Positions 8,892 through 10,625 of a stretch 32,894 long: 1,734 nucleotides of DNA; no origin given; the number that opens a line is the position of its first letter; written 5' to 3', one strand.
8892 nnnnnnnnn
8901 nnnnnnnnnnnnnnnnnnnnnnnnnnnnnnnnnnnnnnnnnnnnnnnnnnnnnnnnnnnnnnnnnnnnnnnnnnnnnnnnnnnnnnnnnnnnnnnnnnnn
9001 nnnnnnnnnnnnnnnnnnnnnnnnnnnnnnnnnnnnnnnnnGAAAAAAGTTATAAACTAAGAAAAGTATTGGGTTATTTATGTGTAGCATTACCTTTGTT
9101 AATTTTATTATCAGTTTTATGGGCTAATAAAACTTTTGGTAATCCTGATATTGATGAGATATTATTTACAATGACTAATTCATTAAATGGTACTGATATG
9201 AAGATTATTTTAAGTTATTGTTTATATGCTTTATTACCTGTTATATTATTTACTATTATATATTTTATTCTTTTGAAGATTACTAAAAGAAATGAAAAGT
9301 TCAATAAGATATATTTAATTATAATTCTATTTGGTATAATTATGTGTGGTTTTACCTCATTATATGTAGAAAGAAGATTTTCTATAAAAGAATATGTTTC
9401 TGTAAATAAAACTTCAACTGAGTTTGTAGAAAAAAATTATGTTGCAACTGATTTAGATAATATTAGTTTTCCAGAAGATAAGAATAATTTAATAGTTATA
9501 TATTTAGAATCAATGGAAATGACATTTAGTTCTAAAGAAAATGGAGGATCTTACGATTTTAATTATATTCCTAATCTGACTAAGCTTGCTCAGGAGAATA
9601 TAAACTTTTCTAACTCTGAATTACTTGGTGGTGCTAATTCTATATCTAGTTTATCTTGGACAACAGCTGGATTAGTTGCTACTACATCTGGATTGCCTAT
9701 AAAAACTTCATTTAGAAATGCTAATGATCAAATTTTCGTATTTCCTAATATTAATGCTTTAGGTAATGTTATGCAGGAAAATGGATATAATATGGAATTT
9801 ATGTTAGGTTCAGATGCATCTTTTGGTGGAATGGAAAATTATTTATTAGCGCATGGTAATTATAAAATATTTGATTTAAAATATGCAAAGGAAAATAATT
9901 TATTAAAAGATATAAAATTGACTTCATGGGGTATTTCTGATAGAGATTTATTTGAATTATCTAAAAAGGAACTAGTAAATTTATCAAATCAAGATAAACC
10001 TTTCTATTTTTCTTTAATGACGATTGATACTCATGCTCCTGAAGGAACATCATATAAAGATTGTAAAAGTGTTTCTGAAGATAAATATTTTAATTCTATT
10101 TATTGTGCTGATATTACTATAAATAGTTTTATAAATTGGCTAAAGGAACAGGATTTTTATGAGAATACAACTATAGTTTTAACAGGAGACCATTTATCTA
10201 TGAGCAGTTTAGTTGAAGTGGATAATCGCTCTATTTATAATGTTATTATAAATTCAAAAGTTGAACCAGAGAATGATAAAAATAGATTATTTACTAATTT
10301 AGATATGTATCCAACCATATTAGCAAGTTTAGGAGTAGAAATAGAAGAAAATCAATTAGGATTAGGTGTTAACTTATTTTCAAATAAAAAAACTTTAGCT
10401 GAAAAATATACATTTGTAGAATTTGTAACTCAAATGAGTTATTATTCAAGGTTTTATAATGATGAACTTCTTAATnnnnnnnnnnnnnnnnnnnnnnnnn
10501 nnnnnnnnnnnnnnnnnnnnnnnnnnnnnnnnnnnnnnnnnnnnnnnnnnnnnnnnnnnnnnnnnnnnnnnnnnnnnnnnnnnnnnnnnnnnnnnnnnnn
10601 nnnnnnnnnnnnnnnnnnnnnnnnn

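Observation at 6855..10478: One 1207-aa polypeptide fuses a WaaL/Wzy-like domain, a TagA-type GT26 domain and an LtaS/OpgB-type phosphoglycerol transferase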

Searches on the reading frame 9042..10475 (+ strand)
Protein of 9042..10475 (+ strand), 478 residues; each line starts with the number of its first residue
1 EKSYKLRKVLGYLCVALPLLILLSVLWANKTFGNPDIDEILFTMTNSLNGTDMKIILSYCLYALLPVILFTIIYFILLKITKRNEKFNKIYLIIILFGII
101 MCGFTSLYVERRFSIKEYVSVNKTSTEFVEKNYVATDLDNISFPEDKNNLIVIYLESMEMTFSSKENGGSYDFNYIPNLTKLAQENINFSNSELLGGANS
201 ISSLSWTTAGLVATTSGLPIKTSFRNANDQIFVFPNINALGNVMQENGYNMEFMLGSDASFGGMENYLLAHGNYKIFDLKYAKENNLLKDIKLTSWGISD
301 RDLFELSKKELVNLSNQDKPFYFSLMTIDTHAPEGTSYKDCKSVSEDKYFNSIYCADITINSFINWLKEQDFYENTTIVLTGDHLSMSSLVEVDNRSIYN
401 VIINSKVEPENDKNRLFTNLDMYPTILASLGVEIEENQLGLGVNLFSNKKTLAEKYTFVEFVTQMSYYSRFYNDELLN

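Call 20: find_homologous_proteins(query=window:9042-10475:+, max_evalue=1e-10)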
Query window:9042-10475:+ (478 aa): 1433 proteins with E <= 1e-10 among 8000 candidates; the best 120 are listed.
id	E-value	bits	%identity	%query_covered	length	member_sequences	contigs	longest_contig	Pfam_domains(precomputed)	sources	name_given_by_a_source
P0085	1.8e-173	596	55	99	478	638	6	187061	PF00884.29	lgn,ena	-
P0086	1.9e-172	592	55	99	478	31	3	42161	PF00884.29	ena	-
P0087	3.9e-172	591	55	99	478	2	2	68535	PF00884.29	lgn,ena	-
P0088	5.7e-172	591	55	99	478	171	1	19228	PF00884.29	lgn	-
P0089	3.6e-171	588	54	99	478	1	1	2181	PF00884.29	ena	-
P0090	5.4e-171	588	55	99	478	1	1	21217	PF00884.29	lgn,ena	-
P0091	3.5e-169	582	54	99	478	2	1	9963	PF00884.29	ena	-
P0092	9.5e-156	537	51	99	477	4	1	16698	PF00884.29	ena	-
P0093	3.3e-145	503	48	99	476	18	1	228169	PF00884.29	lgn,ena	-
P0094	7.1e-145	502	48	99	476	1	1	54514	PF00884.29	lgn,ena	-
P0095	1.3e-143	497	51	95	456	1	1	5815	PF00884.29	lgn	-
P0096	1.3e-140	488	62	74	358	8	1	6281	PF00884.29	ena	-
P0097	2.1e-138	480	49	95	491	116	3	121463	PF00884.29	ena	-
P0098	2.3e-136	474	49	99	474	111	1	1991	PF00884.29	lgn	-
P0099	1.9e-126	441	62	67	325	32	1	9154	PF00884.29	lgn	-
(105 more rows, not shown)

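Call 22: find_encoding_contigs(protein=P0085, flank=10000, max_places=3)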
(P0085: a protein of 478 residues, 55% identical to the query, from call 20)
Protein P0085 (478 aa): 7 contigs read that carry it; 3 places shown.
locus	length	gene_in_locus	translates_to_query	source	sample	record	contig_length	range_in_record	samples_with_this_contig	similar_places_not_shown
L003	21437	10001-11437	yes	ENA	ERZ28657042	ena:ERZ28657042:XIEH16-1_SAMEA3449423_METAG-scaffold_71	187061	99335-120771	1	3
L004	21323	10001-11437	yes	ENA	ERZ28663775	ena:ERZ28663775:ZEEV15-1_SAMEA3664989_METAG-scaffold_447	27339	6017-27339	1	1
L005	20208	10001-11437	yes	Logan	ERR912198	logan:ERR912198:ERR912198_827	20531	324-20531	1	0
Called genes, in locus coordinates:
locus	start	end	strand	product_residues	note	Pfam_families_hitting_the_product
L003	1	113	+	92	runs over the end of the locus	-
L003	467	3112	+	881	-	PF00690:Cation_ATPase_N, PF00122:E1-E2_ATPase, PF00702:Hydrolase, PF13246:Cation_ATPase, PF08282:Hydrolase_3 (weak), PF00689:Cation_ATPase_C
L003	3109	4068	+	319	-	PF01699:Na_Ca_ex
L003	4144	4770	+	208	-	PF01066:CDP-OH_P_transf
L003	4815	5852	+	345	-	PF00535:Glycos_transf_2, PF13641:Glyco_tranf_2_3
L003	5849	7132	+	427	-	-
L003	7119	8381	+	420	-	PF01593:Amino_oxidase, PF13450:NAD_binding_8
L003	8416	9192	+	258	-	PF01061:ABC2_membrane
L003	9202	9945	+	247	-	PF00005:ABC_tran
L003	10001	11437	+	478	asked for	PF00884:Sulfatase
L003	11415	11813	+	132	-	PF04138:GtrA_DPMS_TM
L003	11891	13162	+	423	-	PF00534:Glycos_transf_1 (weak), PF13692:Glyco_trans_1_4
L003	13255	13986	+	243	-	PF03808:Glyco_tran_WecG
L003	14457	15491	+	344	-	PF11258:DUF3048, PF17479:DUF3048_C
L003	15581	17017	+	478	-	PF03816:LytR_cpsA_psr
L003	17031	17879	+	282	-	PF00535:Glycos_transf_2, PF10111:Glyco_tranf_2_2 (weak), PF13641:Glyco_tranf_2_3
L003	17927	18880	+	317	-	PF00535:Glycos_transf_2, PF10111:Glyco_tranf_2_2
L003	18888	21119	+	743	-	PF00535:Glycos_transf_2, PF10111:Glyco_tranf_2_2, PF13641:Glyco_tranf_2_3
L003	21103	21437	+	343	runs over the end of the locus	PF04230:PS_pyruv_trans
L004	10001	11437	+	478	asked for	PF00884:Sulfatase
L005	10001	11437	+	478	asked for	PF00884:Sulfatase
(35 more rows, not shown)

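Call 23: find_encoding_contigs(protein=P0093, flank=10000, max_places=2)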
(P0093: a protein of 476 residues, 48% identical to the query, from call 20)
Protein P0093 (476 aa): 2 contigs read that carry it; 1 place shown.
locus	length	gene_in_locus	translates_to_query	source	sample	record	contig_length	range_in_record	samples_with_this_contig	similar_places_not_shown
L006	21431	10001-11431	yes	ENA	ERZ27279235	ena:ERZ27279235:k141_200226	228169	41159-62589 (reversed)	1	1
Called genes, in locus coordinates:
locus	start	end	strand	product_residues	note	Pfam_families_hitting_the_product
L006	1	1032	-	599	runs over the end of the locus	PF13522:GATase_6, PF13537:GATase_7, PF01380:SIS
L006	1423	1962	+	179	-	-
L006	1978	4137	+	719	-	PF13425:O-antigen_lig, PF03808:Glyco_tran_WecG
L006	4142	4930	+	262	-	PF01061:ABC2_membrane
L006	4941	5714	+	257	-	PF00005:ABC_tran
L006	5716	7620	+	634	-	PF00534:Glycos_transf_1, PF13692:Glyco_trans_1_4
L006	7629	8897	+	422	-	PF13439:Glyco_transf_4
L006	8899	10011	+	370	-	PF02350:Epimerase_2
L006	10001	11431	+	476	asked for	PF00884:Sulfatase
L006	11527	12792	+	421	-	PF00534:Glycos_transf_1 (faint), PF13692:Glyco_trans_1_4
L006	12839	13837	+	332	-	PF12710:HAD, PF04138:GtrA_DPMS_TM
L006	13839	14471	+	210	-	PF01066:CDP-OH_P_transf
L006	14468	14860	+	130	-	PF04138:GtrA_DPMS_TM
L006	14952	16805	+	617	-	PF00005:ABC_tran, PF02687:FtsX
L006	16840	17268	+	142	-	-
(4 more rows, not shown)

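Call 49: predict_structure(alignment_id=A6)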
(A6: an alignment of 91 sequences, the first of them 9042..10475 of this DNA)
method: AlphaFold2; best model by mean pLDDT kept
length: 478 residues; sequences in the alignment: 91
mean_pLDDT: 92.8   pTM: 0.92
mean pLDDT of the five models: 92.8, 92.6, 91.9, 91.9, 91.2
residues with pLDDT >= 90: 364; 70-90: 103; 50-70: 11; < 50: 0
segments of 3 or more residues with pLDDT < 50: none
pLDDT, mean of each block of 10 residues (from residue 1): 86 95 93 86 79 87 96 90 77 93 96 91 94 96 98 98 98 98 99 97 92 96 70 88 98 94 91 94 84 80 96 97 96 86 94 97 99 98 92 93 98 98 99 98 98 98 95 90
secondary structure, 60 per line:
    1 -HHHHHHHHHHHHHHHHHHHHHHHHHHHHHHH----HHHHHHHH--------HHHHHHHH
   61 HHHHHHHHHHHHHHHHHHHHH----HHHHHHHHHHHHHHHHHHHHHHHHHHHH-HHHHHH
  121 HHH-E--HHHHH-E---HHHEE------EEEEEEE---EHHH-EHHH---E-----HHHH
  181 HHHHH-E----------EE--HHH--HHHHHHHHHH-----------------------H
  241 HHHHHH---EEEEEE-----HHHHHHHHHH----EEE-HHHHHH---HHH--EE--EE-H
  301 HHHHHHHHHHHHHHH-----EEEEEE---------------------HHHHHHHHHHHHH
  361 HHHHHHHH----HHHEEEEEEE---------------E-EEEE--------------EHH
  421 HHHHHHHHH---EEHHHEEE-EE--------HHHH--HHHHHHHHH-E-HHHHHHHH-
elements in order: H2-32 H37-44 H53-81 H86-113 H115-123 H128-132 E149-155 H177-185 H207-216 H240-246 E250-255 H261-270 E275-277 H279-284 H300-315 E321-326 H348-368 E376-382 E400-403 H419-429 E438-440 H452-455 H458-466 H470-477

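Call 53: fold_search(model_id=the predicted structure, library=pdb)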
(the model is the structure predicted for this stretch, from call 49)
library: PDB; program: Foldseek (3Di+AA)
matches with E <= 10: 702; with E <= 0.001: 299
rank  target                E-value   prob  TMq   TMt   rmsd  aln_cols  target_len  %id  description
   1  3lxq_A                7.8e-17  1.00  0.50  0.57   6.6       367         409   20  The Crystal Structure of a Protein in the Alkaline Phosphatase Superfamily from Vibrio parahaemolyticus to 1.95A (released 2010-03-09)
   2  3lxq_B                9.7e-16  1.00  0.51  0.59   5.9       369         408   22  The Crystal Structure of a Protein in the Alkaline Phosphatase Superfamily from Vibrio parahaemolyticus to 1.95A (released 2010-03-09)
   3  4uop_B                8.0e-15  1.00  0.49  0.56   6.8       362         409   18  Crystal structure of the lipoteichoic acid synthase LtaP from Listeria monocytogenes (released 2014-08-27)
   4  4uop_A                1.3e-14  1.00  0.48  0.56   7.1       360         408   18  Crystal structure of the lipoteichoic acid synthase LtaP from Listeria monocytogenes (released 2014-08-27)
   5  2w8d_A                2.2e-14  1.00  0.53  0.60   4.8       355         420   20  Distinct and essential morphogenic functions for wall- and lipo- teichoic acids in Bacillus subtilis (released 2009-03-03)
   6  4uoo_A                7.0e-14  1.00  0.50  0.57   5.6       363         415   20  Structure of lipoteichoic acid synthase LtaS from Listeria monocytogenes (released 2014-08-27)
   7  2w8d_B                1.5e-13  1.00  0.51  0.58   5.3       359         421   21  Distinct and essential morphogenic functions for wall- and lipo- teichoic acids in Bacillus subtilis (released 2009-03-03)
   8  4uor_J                7.3e-13  1.00  0.50  0.57   5.5       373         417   20  Structure of lipoteichoic acid synthase LtaS from Listeria monocytogenes in complex with glycerol phosphate (released 2014-08-27)
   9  4uor_C                8.2e-13  1.00  0.49  0.56   5.4       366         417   20  Structure of lipoteichoic acid synthase LtaS from Listeria monocytogenes in complex with glycerol phosphate (released 2014-08-27)
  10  2w5r                  1.2e-12  1.00  0.50  0.55   7.2       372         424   20  Structure-based mechanism of lipoteichoic acid synthesis by Staphylococcus aureus LtaS. (released 2009-02-03)
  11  4uor_A                1.4e-12  1.00  0.48  0.54   5.9       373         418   19  Structure of lipoteichoic acid synthase LtaS from Listeria monocytogenes in complex with glycerol phosphate (released 2014-08-27)
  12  9nww_B                2.4e-12  1.00  0.52  0.48   8.3       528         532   15  Single-particle cryo-EM structure of the first variant of mobilized colistin resistance (MCR-1) in its ligand-bound st (released 2025-12-17)
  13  2w5q                  2.7e-12  1.00  0.47  0.53   7.7       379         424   20  Structure-based mechanism of lipoteichoic acid synthesis by Staphylococcus aureus LtaS. (released 2009-02-03)
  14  4uor_K                4.8e-12  1.00  0.52  0.59   4.9       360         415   20  Structure of lipoteichoic acid synthase LtaS from Listeria monocytogenes in complex with glycerol phosphate (released 2014-08-27)
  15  5ylc                  5.3e-11  1.00  0.48  0.66   5.5       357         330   14  Crystal Structure of MCR-1 Catalytic Domain (released 2017-11-08)
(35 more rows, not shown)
